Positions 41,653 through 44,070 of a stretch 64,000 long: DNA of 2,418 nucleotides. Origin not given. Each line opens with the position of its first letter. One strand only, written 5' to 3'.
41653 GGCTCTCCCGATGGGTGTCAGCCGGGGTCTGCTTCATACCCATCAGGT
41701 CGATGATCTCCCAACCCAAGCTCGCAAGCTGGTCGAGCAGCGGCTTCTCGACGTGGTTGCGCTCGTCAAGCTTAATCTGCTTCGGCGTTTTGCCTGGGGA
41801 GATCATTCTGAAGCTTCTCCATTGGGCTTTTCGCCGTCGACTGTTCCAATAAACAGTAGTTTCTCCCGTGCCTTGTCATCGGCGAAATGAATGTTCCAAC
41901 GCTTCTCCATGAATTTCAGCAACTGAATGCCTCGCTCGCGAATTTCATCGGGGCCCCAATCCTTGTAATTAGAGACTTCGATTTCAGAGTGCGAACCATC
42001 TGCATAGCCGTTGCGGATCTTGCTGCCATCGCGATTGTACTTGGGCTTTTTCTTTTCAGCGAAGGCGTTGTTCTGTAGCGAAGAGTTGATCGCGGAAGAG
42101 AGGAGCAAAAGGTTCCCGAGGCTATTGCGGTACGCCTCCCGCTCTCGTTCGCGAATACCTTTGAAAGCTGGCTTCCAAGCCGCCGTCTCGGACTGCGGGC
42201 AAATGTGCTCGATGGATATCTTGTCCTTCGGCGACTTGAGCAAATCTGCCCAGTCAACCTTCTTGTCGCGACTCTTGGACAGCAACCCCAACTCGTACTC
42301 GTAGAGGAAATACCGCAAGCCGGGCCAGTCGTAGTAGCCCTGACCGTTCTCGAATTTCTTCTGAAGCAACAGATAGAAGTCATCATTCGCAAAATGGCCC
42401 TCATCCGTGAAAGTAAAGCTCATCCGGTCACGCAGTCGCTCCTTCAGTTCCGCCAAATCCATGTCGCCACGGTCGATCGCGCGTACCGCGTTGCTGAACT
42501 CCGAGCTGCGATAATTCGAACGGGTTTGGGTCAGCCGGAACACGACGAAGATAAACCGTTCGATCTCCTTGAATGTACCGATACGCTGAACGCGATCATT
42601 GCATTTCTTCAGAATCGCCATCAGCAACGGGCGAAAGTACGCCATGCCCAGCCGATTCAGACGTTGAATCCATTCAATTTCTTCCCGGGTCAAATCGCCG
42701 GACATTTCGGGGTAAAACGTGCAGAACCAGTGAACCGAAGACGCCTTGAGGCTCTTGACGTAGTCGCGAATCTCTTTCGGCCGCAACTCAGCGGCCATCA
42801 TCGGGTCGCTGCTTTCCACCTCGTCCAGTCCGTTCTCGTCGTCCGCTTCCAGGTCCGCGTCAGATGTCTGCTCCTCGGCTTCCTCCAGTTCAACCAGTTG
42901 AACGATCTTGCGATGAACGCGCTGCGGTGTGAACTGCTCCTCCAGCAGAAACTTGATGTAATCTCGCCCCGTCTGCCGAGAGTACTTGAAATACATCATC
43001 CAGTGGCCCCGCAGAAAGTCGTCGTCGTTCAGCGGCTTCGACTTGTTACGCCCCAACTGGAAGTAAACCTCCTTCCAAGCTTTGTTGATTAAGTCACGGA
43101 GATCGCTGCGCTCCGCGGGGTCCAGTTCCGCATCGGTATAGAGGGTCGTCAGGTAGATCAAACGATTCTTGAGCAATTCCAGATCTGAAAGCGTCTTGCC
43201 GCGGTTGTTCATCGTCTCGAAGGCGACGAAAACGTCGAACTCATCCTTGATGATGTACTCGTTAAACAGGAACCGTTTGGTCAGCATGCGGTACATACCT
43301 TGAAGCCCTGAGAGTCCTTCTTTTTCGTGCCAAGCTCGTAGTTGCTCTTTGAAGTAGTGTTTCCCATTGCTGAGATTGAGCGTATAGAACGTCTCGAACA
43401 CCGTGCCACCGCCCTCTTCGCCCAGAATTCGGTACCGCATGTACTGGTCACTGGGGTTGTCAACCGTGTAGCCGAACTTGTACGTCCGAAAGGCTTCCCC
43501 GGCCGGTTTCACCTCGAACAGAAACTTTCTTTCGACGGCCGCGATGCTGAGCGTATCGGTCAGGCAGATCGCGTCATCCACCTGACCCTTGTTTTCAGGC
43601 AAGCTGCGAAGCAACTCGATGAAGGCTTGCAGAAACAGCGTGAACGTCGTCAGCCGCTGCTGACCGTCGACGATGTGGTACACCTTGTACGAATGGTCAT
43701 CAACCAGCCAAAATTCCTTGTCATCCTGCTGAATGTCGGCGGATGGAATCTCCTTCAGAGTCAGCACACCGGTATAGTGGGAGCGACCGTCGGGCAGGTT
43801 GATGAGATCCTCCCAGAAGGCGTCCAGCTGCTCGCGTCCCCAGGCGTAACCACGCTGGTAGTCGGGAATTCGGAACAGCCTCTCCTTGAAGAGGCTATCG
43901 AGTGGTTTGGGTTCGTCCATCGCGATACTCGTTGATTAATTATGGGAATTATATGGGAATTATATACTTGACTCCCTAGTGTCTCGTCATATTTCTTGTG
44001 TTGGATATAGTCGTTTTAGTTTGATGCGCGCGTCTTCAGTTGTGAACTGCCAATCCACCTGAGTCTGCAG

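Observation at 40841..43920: GC-rich operon: GmrSD-like DUF262/DUF1524 protein plus an HsdR-N-like PD-(D/E)xK nuclease, a candidate anti-phage system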

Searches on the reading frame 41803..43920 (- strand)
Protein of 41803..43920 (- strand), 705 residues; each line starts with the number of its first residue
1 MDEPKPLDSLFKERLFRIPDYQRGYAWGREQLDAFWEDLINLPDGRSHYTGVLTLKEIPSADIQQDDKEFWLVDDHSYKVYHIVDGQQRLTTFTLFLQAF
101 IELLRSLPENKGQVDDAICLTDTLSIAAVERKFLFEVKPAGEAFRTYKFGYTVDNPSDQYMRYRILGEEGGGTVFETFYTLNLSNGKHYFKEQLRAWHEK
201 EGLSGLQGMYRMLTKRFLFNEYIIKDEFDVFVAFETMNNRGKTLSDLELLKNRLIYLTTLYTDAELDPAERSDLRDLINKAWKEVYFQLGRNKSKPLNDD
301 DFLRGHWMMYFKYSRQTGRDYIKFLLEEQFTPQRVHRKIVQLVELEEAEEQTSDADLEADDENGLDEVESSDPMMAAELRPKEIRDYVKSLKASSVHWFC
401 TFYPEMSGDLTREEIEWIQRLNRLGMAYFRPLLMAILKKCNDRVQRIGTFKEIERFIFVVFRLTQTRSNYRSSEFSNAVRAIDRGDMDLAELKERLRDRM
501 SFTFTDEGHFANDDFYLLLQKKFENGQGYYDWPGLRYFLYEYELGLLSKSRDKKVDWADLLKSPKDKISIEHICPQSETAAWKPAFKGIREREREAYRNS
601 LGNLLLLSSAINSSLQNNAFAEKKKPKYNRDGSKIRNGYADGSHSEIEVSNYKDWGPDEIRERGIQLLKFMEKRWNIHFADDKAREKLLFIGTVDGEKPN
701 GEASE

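Call 7: search_protein_families(library=pfam, proteins=[window:41806-43920:-], max_evalue=0.01)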
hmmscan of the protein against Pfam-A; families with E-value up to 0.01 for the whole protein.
window:41806-43920:- (705 aa): 2 families
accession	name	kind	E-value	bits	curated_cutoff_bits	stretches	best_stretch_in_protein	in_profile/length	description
PF03235.19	GmrSD_N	-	4.2e-30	105.8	33.2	1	10-254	4-198/199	GmrSD restriction endonuclease, N-terminal domain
PF07510.16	GmrSD_C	-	1.8e-20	73.6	23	1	529-669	17-137/138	GmrSD restriction endonucleases, C-terminal domain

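Call 8: search_protein_families(library=padloc, proteins=[window:41806-43920:-], max_evalue=0.01)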
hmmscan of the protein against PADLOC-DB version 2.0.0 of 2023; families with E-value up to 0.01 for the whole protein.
window:41806-43920:- (705 aa): 34 families (the best 25 are shown)
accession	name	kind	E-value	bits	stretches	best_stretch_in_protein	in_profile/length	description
PDLC04154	HEC-06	-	2.2e-47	160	2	12-316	20-290/569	-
PDLC04157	HEC-06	-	9.4e-46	154.5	2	7-255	14-234/558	-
PDLC04155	HEC-06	-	6e-40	135.3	2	7-310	12-275/562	-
PDLC02687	Orf5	-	5e-38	129.2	2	12-313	14-281/543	Orf5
PDLC02695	Orf5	-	4.8e-32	109.1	2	7-270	10-268/601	Orf5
PDLC02693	Orf5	-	2e-29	101.1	2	12-290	5-236/543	Orf5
PDLC02691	Orf5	-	6.6e-28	95.6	2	15-309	20-291/579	Orf5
PDLC02701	Orf5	-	7.2e-25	85.5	2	6-259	9-254/596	Orf5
PDLC02692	Orf5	-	2.3e-24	84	2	15-105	7-86/558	Orf5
PDLC02700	Orf5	-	1.7e-23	81.2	2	14-326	10-279/555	Orf5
PDLC02786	SspE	-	8e-19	65.4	2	14-114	22-119/766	SspE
PDLC02783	SspE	-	1.3e-18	64.7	2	566-624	660-713/793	SspE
PDLC02792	SspE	-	6.3e-18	62.5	2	16-111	24-121/771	SspE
PDLC02698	Orf5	-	2.2e-17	61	2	208-263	202-257/573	Orf5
PDLC02686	Orf5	-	6.9e-17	59.1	2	13-255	18-238/566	Orf5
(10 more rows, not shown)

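Call 20: find_homologous_proteins(query=window:41806-43920:-, max_evalue=1e-10)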
Query window:41806-43920:- (705 aa): 6875 proteins with E <= 1e-10 among 8000 candidates; the best 120 are listed.
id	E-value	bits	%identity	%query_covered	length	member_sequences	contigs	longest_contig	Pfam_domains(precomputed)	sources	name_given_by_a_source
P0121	0.0e+0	1469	91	100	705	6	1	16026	PF07510.17,PF03235.20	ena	-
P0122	0.0e+0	1467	91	100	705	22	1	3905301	PF07510.17,PF03235.20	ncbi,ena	-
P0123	0.0e+0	1457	90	100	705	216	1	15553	PF07510.17,PF03235.20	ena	-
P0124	0.0e+0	1451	90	100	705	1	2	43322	PF07510.17,PF03235.20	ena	-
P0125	0.0e+0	1442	89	100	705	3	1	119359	PF07510.17,PF03235.20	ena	-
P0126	0.0e+0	1440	89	100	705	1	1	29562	PF07510.17,PF03235.20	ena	-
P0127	0.0e+0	1438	89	100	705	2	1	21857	PF07510.17,PF03235.20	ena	-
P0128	0.0e+0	1438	91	98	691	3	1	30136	PF07510.17,PF03235.20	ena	-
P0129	0.0e+0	1437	90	100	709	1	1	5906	PF07510.17,PF03235.20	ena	-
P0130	0.0e+0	1437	89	100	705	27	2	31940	PF07510.17,PF03235.20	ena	-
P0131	0.0e+0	1434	89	100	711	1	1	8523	PF07510.17,PF03235.20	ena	-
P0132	0.0e+0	1430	89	100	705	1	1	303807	PF07510.17,PF03235.20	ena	-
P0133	0.0e+0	1428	90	99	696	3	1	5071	PF07510.17,PF03235.20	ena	-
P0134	0.0e+0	1426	88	100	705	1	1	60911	PF07510.17,PF03235.20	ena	-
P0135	0.0e+0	1425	88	100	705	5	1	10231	PF07510.17,PF03235.20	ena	-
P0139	0.0e+0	1405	87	99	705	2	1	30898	PF07510.17,PF03235.20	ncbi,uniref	ncbi:GmrSD restriction endonuclease domain-containing protein [Litchfieldella rifensis]|uniref:DUF26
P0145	0.0e+0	1394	87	99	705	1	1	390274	PF07510.17,PF03235.20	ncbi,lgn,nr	ncbi:MAG: DUF262 domain-containing protein [Xanthomonadales bacterium]|nr:DUF262 domain-containing p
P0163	0.0e+0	1373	85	100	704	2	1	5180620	PF07510.17,PF03235.20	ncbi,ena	-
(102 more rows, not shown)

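Call 21: find_encoding_contigs(protein=P0122, flank=10000, max_places=3)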
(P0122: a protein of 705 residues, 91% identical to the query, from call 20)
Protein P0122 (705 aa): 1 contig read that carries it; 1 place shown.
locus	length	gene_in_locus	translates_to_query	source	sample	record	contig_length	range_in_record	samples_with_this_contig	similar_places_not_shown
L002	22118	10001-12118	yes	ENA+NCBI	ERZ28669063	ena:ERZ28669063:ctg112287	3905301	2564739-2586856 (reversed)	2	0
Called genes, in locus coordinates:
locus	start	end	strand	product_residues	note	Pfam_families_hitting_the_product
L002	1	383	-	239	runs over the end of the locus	PF00665:rve (weak), PF13610:DDE_Tnp_IS240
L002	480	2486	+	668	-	PF00069:Pkinase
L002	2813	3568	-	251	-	-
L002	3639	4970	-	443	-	PF00909:Ammonium_transp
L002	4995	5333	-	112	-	PF00543:P-II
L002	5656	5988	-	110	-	PF02954:HTH_8 (weak)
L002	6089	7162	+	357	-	PF13565:HTH_32 (weak), PF00665:rve (weak), PF13683:rve_3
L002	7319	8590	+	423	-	PF10592:AIPR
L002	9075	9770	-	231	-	PF00665:rve (weak), PF13610:DDE_Tnp_IS240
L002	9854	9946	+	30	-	-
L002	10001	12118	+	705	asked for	PF03235:GmrSD_N, PF07510:GmrSD_C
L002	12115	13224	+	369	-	PF04313:HSDR_N, PF04851:ResIII, PF18766:SWI2_SNF2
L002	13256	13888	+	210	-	PF13737:DDE_Tnp_1_5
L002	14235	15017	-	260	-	-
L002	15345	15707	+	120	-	-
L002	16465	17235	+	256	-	PF13683:rve_3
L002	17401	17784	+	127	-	-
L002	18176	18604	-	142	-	PF01797:Y1_Tnp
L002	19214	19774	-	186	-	PF05163:DinB, PF12867:DinB_2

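Call 22: find_encoding_contigs(protein=P0139, flank=10000, max_places=3)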
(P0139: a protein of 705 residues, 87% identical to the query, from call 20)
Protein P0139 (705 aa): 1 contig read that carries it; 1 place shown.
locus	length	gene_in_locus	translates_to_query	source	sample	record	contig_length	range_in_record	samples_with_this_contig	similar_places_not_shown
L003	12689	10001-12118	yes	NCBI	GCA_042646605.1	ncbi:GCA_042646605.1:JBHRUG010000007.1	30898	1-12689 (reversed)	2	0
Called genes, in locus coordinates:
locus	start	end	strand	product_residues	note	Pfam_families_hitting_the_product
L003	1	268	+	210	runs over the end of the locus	PF10865:DUF2703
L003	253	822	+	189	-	PF04542:Sigma70_r2, PF08281:Sigma70_r4_2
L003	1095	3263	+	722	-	PF00141:peroxidase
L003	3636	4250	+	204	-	PF00313:CSD, PF06961:DUF1294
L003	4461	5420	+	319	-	-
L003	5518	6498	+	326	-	PF26115:PDDEXK_GAPS4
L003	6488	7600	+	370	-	PF26110:GAPS4b_N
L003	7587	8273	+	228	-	-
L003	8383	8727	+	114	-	-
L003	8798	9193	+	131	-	-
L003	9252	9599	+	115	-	-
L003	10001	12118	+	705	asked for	PF03235:GmrSD_N, PF07510:GmrSD_C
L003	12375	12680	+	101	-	PF01381:HTH_3 (faint), PF13560:HTH_31 (faint)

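Call 23: find_encoding_contigs(protein=P0145, flank=10000, max_places=2)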
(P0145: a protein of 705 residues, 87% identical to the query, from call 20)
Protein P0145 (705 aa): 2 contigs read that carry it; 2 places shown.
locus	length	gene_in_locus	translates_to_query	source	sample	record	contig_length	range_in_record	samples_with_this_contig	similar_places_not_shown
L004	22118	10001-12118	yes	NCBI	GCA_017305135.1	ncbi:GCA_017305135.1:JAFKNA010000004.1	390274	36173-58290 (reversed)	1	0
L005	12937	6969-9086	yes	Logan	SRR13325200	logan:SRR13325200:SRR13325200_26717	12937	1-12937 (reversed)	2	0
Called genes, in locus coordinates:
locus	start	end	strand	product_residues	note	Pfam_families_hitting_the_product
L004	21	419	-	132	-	PF04237:YjbR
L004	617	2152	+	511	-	PF00115:COX1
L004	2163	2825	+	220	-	PF02433:FixO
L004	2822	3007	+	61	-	PF05545:FixQ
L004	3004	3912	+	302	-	PF14715:FixP_N, PF00034:Cytochrom_C (weak), PF13442:Cytochrome_CBB3, PF00034:Cytochrom_C (weak), PF13442:Cytochrome_CBB3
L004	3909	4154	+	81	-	-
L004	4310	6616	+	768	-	PF00403:HMA, PF00122:E1-E2_ATPase, PF00702:Hydrolase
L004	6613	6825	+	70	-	PF03597:FixS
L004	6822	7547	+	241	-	PF13386:DsbD_2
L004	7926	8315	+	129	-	-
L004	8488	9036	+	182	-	PF13302:Acetyltransf_3, PF00583:Acetyltransf_1, PF13508:Acetyltransf_7 (weak)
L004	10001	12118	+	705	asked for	PF03235:GmrSD_N, PF07510:GmrSD_C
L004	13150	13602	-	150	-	PF01527:HTH_Tnp_1 (weak)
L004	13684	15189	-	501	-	PF02646:RmuC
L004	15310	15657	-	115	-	PF01355:HIPIP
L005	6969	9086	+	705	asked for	PF03235:GmrSD_N, PF07510:GmrSD_C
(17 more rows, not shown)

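Call 24: find_encoding_contigs(protein=P0163, flank=10000, max_places=2)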
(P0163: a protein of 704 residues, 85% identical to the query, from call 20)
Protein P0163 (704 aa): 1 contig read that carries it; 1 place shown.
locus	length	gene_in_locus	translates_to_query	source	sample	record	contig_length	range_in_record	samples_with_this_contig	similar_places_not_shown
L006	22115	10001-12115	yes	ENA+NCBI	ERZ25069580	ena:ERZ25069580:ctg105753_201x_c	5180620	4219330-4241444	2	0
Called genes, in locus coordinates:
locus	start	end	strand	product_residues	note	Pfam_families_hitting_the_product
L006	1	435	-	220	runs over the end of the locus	-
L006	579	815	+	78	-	-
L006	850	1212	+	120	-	PF01850:PIN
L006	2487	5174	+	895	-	PF12161:HsdM_N, PF02384:N6_Mtase, PF07669:Eco57I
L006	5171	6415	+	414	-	PF01420:Methylase_S (weak)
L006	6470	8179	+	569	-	PF02463:SMC_N, PF11398:DUF2813 (weak), PF13175:AAA_15, PF13476:AAA_23, PF13555:AAA_29 (weak), PF13304:AAA_21, PF13175:AAA_15, PF20469:OLD-like_TOPRIM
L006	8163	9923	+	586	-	PF00580:UvrD-helicase (weak), PF13245:AAA_19, PF00580:UvrD-helicase, PF13361:UvrD_C, PF13538:UvrD_C_2 (weak)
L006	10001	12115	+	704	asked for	PF03235:GmrSD_N, PF07510:GmrSD_C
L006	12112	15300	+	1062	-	PF04313:HSDR_N, PF04851:ResIII, PF18766:SWI2_SNF2, PF22679:T1R_D3-like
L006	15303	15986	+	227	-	PF01863:YgjP-like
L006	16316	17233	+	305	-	PF14338:Mrr_N, PF04471:Mrr_cat, PF22722:NA-iREase1, PF13156:Mrr_cat_2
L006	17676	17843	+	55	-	-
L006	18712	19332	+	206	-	-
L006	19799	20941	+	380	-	PF00266:Aminotran_5, PF01041:DegT_DnrJ_EryC1 (faint)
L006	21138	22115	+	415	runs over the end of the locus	PF13173:AAA_14, PF13635:DUF4143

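Call 51: find_encoding_contigs(protein=window:41803-43920:-, flank=10000, max_places=5)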
Protein window:41803-43920:- (705 aa): no gene with exactly this product is on record in the collection.

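Call 52: search_solved_structures(query=window:41806-43920:-, max_evalue=0.01, show_alignments=2)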
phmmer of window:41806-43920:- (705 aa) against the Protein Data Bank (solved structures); distinct sequences matched with E-value up to 0.01: 3.
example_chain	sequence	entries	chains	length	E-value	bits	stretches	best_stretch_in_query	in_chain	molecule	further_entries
9jfl_B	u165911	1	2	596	9.3e-07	30.7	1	9-255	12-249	DUF262 domain-containing protein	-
7dri_A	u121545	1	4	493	0.0017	19.9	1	567-625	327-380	DUF1524 domain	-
6jiv_D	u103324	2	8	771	0.0043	18.6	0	17-115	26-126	SspE protein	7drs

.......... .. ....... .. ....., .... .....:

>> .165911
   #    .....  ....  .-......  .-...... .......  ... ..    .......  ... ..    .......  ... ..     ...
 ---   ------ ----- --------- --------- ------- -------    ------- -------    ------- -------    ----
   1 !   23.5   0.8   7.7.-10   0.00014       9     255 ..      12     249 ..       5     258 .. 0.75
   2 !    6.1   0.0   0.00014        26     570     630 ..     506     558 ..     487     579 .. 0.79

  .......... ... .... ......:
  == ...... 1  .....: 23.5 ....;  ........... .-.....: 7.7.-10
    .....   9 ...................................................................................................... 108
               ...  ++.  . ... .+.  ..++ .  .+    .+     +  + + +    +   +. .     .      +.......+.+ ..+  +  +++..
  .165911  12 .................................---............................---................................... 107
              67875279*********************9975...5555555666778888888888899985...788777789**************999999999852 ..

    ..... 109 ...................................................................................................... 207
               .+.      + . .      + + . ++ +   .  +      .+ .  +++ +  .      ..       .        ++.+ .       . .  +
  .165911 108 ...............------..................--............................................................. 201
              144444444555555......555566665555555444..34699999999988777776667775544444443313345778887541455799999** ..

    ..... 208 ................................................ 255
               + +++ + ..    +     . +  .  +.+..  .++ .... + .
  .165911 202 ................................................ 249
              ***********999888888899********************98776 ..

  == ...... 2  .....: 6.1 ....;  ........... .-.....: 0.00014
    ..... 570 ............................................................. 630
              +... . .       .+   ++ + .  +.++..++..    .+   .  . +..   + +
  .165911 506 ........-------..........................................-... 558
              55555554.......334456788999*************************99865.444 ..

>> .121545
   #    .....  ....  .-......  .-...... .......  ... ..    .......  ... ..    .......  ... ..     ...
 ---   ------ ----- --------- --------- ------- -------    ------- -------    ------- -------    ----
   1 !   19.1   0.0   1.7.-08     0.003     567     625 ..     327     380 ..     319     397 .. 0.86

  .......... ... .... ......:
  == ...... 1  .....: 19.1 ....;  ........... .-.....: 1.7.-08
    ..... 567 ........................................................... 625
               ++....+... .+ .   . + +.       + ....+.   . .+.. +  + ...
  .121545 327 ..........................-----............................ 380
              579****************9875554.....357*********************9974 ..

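Call 56: find_related_loci(query=window:41806-43920:-, collection=metagenome_contigs, flank=6000)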
Query window:41806-43920:- (705 aa) in metagenome_contigs; peptide patterns used: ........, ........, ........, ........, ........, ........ (x = any residue, [..] = any of these).
34 stretches matched a pattern; 11 encode a relative of the query (tblastn E <= 1e-3); 11 distinct loci.
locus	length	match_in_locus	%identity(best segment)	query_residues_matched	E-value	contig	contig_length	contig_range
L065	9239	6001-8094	88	1-698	0e+0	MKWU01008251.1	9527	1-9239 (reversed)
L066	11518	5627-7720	88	1-698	0e+0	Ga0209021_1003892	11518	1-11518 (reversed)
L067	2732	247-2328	85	1-694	0e+0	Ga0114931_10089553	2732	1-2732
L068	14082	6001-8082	86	1-694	0e+0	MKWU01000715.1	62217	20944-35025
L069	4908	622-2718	83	1-700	0e+0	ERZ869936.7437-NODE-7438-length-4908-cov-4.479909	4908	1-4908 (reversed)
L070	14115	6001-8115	76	1-705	0e+0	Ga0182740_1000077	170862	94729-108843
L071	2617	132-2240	50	1-697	0e+0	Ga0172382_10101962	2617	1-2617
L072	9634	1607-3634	47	7-698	0e+0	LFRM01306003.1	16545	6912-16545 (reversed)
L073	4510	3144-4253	37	2-435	4e-75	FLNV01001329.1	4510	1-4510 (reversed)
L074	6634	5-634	41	189-435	4e-46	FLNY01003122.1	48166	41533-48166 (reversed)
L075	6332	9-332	46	585-692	4e-26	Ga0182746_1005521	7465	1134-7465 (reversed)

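Call 62: search_protein_families(library=ncbifam, proteins=[window:41806-43920:-], max_evalue=0.01)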
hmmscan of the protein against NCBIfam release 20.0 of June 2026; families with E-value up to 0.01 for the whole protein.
window:41806-43920:- (705 aa): 0 families
